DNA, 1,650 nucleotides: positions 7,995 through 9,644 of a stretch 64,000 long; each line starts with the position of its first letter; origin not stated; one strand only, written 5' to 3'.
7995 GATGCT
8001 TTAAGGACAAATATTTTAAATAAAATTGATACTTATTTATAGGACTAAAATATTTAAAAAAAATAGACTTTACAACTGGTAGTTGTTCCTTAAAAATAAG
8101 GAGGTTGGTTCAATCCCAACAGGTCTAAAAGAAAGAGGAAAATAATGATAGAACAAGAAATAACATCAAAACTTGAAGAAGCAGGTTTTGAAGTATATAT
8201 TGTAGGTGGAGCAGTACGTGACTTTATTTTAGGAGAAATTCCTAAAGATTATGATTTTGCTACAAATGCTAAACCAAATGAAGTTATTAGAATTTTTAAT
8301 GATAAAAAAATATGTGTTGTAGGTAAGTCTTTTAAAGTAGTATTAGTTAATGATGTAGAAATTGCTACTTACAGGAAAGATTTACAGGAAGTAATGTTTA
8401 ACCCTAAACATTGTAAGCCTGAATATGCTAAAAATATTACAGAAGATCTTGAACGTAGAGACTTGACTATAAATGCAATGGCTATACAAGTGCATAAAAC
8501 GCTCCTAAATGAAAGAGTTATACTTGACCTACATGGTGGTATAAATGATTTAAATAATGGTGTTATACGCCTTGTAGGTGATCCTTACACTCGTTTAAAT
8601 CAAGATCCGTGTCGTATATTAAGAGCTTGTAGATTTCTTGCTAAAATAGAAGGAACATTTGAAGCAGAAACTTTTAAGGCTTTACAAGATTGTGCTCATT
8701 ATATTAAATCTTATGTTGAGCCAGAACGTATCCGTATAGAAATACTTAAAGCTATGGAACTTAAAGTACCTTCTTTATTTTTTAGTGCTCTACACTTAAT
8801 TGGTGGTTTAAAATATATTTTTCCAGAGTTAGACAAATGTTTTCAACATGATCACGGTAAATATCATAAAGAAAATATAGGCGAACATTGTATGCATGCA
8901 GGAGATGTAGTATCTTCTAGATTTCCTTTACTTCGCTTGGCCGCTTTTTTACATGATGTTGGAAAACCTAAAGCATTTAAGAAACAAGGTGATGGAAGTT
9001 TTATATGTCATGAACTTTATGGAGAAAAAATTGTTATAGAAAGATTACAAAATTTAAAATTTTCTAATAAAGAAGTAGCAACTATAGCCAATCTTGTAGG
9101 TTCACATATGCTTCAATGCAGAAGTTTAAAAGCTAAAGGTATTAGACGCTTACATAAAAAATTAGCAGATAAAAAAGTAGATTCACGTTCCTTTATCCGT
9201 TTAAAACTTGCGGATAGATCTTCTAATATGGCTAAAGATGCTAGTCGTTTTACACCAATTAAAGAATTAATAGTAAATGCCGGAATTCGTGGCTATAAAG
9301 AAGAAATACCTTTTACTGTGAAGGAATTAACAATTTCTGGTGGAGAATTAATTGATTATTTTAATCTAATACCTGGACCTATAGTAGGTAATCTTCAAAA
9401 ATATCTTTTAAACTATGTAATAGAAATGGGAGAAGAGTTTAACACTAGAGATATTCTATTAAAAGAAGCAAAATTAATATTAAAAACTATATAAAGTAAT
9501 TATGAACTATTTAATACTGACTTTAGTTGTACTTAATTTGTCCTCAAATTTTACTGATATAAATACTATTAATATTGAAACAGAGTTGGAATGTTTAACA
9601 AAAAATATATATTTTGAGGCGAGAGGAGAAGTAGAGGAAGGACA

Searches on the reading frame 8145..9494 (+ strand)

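Call 10: search_protein_families(library=phrogs, proteins=[window:8145-9494:+])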
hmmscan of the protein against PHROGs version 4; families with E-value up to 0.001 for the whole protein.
window:8145-9494:+ (449 aa): 4 families
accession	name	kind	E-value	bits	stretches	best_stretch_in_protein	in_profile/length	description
phrog_2244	-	DNA, RNA and nucleotide metabolism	1.4e-62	213.4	1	14-365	2-335/392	tRNA nucleotidyltransferase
phrog_24229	-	DNA, RNA and nucleotide metabolism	1.1e-27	98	1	15-208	4-209/245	tRNA nucleotidyltransferase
phrog_1614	-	DNA, RNA and nucleotide metabolism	2.4e-09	38.3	1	4-43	24-63/268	nucleotidyltransferase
phrog_6931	-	unknown function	7.5e-05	23.1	1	262-324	59-125/343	-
